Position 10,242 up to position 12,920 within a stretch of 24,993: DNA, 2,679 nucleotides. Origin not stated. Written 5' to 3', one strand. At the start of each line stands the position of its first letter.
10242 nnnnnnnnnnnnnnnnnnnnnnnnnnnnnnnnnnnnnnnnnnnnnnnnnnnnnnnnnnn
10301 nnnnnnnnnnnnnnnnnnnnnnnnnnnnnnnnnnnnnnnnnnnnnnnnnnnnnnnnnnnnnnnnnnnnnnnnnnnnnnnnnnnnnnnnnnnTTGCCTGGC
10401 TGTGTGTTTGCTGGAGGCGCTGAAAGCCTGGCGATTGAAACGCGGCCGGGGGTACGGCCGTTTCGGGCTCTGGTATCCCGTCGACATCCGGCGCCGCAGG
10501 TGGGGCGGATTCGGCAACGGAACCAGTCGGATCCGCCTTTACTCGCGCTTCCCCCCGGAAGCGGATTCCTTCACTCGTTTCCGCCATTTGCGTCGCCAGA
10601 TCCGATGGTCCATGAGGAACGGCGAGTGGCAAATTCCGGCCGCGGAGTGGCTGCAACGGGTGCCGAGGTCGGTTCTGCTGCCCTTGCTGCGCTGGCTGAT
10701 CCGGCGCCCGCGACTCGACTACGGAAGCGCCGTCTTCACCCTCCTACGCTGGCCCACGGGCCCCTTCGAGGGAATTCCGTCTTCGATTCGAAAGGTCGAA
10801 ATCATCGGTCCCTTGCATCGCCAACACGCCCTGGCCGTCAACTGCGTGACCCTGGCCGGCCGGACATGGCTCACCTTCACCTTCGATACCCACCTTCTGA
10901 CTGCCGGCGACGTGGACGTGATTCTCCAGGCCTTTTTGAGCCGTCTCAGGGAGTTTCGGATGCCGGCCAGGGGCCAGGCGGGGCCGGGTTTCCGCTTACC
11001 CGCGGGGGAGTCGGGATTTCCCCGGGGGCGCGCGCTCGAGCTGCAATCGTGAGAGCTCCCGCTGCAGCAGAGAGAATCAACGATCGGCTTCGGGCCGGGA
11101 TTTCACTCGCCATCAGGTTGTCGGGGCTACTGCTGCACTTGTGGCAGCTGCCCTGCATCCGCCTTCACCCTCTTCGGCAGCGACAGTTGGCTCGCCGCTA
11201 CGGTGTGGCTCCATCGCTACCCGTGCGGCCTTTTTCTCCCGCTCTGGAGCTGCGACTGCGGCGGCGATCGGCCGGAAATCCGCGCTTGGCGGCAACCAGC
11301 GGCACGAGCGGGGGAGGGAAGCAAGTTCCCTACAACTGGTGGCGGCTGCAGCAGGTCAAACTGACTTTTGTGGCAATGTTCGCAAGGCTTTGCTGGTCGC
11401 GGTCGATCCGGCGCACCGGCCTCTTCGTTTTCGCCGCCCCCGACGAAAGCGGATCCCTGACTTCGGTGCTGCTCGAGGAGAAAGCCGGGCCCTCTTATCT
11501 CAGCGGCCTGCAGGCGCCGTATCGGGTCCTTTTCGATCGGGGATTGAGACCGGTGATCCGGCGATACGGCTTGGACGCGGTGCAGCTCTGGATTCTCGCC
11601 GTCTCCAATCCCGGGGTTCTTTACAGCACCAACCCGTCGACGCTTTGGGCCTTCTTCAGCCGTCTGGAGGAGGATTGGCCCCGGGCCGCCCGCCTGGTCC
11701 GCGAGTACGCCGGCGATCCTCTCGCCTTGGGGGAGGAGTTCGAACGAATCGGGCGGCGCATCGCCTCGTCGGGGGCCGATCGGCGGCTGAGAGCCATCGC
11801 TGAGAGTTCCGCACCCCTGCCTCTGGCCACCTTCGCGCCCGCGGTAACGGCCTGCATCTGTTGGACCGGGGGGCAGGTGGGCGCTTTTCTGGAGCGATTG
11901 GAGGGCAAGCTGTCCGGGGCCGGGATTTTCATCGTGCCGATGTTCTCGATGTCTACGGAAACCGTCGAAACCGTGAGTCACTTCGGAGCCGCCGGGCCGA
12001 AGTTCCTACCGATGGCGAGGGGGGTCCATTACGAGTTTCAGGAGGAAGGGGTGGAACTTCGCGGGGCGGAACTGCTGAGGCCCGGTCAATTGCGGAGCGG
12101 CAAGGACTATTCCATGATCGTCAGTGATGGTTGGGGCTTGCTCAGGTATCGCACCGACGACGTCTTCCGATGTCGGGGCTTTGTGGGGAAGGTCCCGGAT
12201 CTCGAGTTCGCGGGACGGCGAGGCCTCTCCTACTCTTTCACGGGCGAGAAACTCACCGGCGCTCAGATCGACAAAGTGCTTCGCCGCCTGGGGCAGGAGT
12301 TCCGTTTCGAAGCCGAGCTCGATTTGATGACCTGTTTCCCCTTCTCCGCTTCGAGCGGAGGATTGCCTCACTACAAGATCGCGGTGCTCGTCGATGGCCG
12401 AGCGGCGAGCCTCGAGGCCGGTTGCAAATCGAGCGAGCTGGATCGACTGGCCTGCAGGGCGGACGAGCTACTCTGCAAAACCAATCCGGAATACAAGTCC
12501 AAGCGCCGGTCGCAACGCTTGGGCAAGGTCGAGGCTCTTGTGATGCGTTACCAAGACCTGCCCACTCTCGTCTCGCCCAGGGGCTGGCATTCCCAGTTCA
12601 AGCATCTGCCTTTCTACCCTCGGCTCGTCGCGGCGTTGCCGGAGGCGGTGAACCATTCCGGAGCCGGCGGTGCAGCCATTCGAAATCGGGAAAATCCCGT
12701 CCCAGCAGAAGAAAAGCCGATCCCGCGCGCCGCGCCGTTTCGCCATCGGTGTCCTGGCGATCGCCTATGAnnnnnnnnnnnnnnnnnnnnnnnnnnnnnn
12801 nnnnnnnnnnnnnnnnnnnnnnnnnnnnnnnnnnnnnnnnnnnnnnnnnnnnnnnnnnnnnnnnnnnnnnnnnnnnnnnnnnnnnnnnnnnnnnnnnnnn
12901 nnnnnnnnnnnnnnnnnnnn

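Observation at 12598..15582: In-frame fusion of an MMPL/RND lipid exporter with a catalytically intact HAD phosphatase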

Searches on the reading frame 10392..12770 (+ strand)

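Call 5: search_protein_families(library=pfam, proteins=[window:10392-12770:+], max_evalue=0.01)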
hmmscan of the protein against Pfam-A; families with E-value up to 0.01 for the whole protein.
window:10392-12770:+ (792 aa): 2 families
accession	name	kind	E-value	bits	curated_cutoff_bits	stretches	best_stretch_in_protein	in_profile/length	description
PF23571.1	GH3_M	-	1.2e-12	48.2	23.6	1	540-609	3-75/75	GH3 family central domain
PF23572.1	GH3_C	-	0.0011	20.1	23.6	1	625-719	2-88/119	GH3 family C-terminal domain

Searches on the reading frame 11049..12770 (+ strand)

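Call 30: search_protein_families(library=ncbifam, proteins=[window:11049-12770:+], max_evalue=1)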
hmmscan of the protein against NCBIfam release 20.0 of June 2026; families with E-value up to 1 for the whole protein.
window:11049-12770:+ (573 aa): 0 families

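Call 31: search_protein_families(library=pfam, proteins=[window:11049-12770:+], max_evalue=5)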
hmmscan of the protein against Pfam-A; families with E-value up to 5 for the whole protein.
window:11049-12770:+ (573 aa): 3 families
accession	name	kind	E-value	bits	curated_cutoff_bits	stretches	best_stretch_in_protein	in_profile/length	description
PF23571.1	GH3_M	-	7.6e-13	48.8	23.6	1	321-390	3-75/75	GH3 family central domain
PF23572.1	GH3_C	-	0.00067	20.7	23.6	1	406-500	2-88/119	GH3 family C-terminal domain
PF12153.13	CAP18_C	-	2.2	8.7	20.5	1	228-238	12-22/28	LPS binding domain of CAP18 (C terminal)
